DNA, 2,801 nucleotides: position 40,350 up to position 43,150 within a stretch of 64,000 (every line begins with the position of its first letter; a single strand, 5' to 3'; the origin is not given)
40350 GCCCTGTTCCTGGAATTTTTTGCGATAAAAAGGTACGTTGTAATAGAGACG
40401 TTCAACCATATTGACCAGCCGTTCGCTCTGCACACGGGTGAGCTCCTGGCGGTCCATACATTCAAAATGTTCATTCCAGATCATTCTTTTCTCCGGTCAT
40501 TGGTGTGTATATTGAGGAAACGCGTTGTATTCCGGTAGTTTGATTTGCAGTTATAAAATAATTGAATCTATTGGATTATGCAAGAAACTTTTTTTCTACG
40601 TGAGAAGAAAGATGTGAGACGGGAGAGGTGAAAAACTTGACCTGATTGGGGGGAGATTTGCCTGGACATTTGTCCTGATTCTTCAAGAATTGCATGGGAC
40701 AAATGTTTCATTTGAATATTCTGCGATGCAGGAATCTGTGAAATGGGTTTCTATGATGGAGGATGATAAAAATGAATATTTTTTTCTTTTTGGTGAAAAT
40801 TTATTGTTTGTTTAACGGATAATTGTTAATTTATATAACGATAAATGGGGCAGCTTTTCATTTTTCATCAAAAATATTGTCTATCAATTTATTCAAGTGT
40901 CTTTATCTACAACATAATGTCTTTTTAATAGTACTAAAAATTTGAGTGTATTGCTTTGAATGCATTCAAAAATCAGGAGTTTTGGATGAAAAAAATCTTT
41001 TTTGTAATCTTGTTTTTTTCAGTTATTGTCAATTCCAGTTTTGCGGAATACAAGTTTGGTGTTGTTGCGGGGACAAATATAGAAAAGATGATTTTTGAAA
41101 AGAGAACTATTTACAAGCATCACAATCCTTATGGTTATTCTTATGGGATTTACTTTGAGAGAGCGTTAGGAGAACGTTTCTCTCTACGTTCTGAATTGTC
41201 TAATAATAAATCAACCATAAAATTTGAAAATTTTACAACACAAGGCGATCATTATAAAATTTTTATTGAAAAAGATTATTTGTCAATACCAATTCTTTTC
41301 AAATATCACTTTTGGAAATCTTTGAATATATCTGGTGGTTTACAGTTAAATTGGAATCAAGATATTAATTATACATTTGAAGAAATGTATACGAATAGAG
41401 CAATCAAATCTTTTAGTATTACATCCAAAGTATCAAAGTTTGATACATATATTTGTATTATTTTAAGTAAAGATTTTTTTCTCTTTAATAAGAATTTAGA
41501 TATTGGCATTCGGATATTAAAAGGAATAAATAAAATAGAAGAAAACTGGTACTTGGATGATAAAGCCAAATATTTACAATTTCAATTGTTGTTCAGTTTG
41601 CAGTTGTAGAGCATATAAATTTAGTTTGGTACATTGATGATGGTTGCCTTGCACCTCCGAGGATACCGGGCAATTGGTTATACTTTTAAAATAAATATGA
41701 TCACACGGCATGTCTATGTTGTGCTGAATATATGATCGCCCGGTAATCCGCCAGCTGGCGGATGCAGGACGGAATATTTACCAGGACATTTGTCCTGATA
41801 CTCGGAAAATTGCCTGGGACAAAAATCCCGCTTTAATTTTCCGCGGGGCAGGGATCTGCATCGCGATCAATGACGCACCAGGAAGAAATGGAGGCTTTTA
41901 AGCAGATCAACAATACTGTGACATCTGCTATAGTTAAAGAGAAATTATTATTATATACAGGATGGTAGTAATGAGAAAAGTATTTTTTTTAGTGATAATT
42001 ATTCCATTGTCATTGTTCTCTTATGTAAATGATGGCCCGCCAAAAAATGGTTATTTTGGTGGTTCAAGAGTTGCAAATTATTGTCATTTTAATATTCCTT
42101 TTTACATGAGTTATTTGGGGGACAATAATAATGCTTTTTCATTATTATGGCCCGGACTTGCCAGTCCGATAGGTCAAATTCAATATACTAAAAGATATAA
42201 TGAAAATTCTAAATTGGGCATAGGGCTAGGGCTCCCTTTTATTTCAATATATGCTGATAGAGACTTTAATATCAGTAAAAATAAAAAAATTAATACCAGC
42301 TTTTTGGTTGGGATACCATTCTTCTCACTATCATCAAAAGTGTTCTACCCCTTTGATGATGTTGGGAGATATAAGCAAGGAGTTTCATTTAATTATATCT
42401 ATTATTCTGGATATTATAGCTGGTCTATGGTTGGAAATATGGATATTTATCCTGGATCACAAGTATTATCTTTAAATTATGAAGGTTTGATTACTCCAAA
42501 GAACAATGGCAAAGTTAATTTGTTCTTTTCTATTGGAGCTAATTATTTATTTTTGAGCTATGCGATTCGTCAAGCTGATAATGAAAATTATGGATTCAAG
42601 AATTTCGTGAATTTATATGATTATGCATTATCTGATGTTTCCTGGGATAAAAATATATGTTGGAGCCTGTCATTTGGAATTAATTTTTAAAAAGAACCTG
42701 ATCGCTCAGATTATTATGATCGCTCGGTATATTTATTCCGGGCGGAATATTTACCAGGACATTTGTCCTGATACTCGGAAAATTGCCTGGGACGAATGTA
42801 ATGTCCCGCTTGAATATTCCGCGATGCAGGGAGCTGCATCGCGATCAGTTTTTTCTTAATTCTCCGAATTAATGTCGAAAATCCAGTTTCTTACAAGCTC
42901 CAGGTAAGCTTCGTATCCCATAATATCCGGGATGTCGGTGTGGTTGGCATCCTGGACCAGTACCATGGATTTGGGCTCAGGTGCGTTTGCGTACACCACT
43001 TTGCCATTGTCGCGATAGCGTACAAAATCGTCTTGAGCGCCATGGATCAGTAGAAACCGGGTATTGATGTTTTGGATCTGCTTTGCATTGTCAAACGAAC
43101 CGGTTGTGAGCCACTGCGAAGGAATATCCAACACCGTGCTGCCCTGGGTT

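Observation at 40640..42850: Three copies of a ~140-bp MITE-like structured repeat with terminal inverted repeats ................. clustered around two outer-membrane-protein genes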

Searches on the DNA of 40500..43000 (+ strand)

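Call 29: search_rna_families(source=window, start=40500, end=43000, threshold=evalue, max_evalue=10)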
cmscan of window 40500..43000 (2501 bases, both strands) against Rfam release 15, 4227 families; matches with E-value up to 10: 6.
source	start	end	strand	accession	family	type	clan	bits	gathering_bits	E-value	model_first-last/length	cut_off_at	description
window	41978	42055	+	RF02701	PsrR1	Gene; sRNA;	-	20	42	1.3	1-79/79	no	Photosynthesis regulatory RNA1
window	42078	42132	-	RF03008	malK-II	Cis-reg;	-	19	52.9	5.8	1-50/50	no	malK-II RNA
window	40967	41043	+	RF03283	mir-1010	Gene; miRNA;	-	16.4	70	6.9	1-93/93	no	mir-1010 microRNA precursor family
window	41657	41753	-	RF00445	MIR399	Gene; miRNA;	-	16.1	57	4.4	1-117/117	no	mir-399 microRNA precursor family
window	40529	40597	+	RF00459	MPMV_package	Cis-reg;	-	13.8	54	5.2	210-279/279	no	Mason-Pfizer monkey virus packaging signal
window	42751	42821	+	RF01952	SOX2OT_exon2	Gene; lncRNA;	-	13.3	45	8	1-69/69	no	SOX2 overlapping transcript exon 2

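Call 65: build_rna_model(alignment_id=A2, structure=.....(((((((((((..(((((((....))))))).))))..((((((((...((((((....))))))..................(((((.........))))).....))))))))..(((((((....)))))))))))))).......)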
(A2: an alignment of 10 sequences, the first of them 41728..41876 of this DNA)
Model R1 built from alignment A2 (10 sequences, 154 columns); structure: as given.
model positions 136; base pairs 34; branch points 3; effective number of sequences 1.66; information 0.59 bits per position. Calibrated on 0.2 Mb of random sequence (short: E-values are rough).
structure used (alignment columns):
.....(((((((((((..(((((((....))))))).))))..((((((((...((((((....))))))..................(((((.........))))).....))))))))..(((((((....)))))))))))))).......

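Call 66: search_with_rna_model(model_id=R1, sources=[window, L001, L008, L009, L010, L011, L012, L013, L014], max_evalue=1)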
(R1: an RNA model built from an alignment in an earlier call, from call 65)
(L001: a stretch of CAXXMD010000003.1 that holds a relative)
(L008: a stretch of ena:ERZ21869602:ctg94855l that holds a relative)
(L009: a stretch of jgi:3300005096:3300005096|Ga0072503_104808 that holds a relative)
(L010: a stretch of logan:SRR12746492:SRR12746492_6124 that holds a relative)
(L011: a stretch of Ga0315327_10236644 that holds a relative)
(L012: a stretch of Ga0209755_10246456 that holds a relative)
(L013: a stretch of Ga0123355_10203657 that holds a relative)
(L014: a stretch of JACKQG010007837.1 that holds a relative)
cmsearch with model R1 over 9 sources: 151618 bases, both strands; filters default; matches with E-value up to 1: 21.
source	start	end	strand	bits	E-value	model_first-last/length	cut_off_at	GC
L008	4839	4974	-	157.3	3e-42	1-136/136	no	0.51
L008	5135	5270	-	155.1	1.3e-41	1-136/136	no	0.5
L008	8613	8748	-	150.5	2.5e-40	1-136/136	no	0.52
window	41740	41875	+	139.2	4e-37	1-136/136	no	0.52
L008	5431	5560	-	128.1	5.3e-34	1-136/136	no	0.42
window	42713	42853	+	128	5.6e-34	1-136/136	no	0.45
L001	3210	3345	+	123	1.5e-32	1-136/136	no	0.49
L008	7676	7801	-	111.5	2.6e-29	1-136/136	no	0.39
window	40620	40752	+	100.2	4e-26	1-136/136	no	0.43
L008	9696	9823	-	93.8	2.5e-24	1-136/136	no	0.41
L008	4847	4987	+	50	5.6e-12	1-136/136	no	0.49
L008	8621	8761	+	49.1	1.1e-11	1-136/136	no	0.5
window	42711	42845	-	36.6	3.6e-08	1-136/136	no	0.46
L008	5143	5283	+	36.2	4.6e-08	1-136/136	no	0.5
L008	5439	5556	+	32.5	5.1e-07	1-136/136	no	0.43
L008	7684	7795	+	30.4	1.9e-06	1-136/136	no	0.4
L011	982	1115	+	30.1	2.3e-06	1-136/136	no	0.41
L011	1009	1141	-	27.6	1.2e-05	1-136/136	no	0.5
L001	3197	3337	-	26.3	2.7e-05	1-136/136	no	0.51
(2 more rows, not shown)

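Call 76: search_with_rna_model(model_id=R1, sources=[L015], max_evalue=1)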
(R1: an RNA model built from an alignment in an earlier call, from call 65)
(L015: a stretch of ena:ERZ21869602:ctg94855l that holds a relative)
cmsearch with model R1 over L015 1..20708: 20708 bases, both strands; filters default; matches with E-value up to 1: 2.
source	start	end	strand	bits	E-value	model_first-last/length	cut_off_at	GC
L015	11187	11314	+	21.4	9.3e-05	1-136/136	no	0.48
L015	11253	11268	-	10.1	0.14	43-58/136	no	0.56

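Call 82: search_with_rna_model(model_id=R1, sources=[L016, L017], max_evalue=1)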
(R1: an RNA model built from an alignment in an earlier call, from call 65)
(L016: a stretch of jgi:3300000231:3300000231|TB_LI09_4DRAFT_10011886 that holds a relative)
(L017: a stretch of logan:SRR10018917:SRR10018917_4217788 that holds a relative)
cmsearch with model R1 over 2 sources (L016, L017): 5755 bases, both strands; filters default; matches with E-value up to 1: 0.
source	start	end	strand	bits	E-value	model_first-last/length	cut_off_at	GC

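Call 87: search_with_rna_model(model_id=R1, sources=[L018, L019, L020], max_evalue=1)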
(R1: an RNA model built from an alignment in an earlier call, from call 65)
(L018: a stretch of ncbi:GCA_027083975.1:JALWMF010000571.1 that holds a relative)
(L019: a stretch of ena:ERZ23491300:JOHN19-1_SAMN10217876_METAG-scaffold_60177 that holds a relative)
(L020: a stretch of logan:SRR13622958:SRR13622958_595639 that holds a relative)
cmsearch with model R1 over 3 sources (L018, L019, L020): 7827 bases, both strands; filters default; matches with E-value up to 1: 0.
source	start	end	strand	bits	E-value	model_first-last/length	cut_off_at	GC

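Call 93: search_with_rna_model(model_id=R1, source=L015, start=10600, end=11700, filters=off, max_evalue=1, show_alignments=1)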
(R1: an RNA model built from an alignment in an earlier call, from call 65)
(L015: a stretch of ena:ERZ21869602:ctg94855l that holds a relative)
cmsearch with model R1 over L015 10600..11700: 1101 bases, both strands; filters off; matches with E-value up to 1: 4.
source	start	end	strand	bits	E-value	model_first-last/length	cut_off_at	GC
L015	11187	11314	+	21.4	5e-06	1-136/136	no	0.48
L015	11253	11268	-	10.1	0.0076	43-58/136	no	0.56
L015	10886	11021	+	3.6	0.53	1-136/136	no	0.51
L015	10742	10763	-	3.5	0.57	69-90/136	no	0.18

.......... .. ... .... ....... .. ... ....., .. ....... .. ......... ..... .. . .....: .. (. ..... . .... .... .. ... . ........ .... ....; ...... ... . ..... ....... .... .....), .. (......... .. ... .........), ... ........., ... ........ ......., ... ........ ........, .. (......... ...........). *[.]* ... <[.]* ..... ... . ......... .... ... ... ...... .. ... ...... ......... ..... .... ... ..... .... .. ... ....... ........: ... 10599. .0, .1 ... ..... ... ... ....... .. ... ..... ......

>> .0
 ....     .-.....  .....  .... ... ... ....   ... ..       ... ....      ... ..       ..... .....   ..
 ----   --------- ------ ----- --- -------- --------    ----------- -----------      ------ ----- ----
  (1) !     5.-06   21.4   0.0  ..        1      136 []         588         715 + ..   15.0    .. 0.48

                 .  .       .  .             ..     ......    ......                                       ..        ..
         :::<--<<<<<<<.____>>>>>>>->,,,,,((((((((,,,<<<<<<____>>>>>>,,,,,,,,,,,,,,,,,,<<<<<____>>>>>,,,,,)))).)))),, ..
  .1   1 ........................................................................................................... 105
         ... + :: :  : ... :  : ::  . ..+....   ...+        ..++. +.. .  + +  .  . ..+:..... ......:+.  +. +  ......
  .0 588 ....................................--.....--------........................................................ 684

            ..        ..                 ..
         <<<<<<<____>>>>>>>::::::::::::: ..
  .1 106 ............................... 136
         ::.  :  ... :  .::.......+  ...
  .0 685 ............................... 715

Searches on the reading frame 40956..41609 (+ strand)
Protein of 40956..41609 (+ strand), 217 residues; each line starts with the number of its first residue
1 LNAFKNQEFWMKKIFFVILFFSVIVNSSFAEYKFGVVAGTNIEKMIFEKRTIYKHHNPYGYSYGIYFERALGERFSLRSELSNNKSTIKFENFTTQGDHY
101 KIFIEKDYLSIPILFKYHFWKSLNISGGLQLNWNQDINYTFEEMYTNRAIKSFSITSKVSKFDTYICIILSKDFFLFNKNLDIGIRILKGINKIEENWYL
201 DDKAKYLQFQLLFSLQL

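Call 9: search_protein_families(library=pfam, proteins=[window:40956-41609:+], max_evalue=0.01)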
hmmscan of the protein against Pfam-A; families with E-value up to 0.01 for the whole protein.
window:40956-41609:+ (217 aa): 1 family
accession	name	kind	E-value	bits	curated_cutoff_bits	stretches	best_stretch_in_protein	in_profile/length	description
PF13568.12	OMP_b-brl_2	-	8.4e-11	42.7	27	1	33-194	10-173/175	Outer membrane protein beta-barrel domain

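Call 41: find_homologous_proteins(query=window:40986-41609:+, max_evalue=0.001)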
Query window:40986-41609:+ (207 aa): 2 proteins with E <= 0.001 among 242 candidates.
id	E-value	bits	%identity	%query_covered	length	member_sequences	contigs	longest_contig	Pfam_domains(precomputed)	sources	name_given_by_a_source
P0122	3.9e-131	453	100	100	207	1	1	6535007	PF13568.13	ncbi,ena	-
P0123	5.0e-51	191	50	100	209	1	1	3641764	PF13568.13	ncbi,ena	-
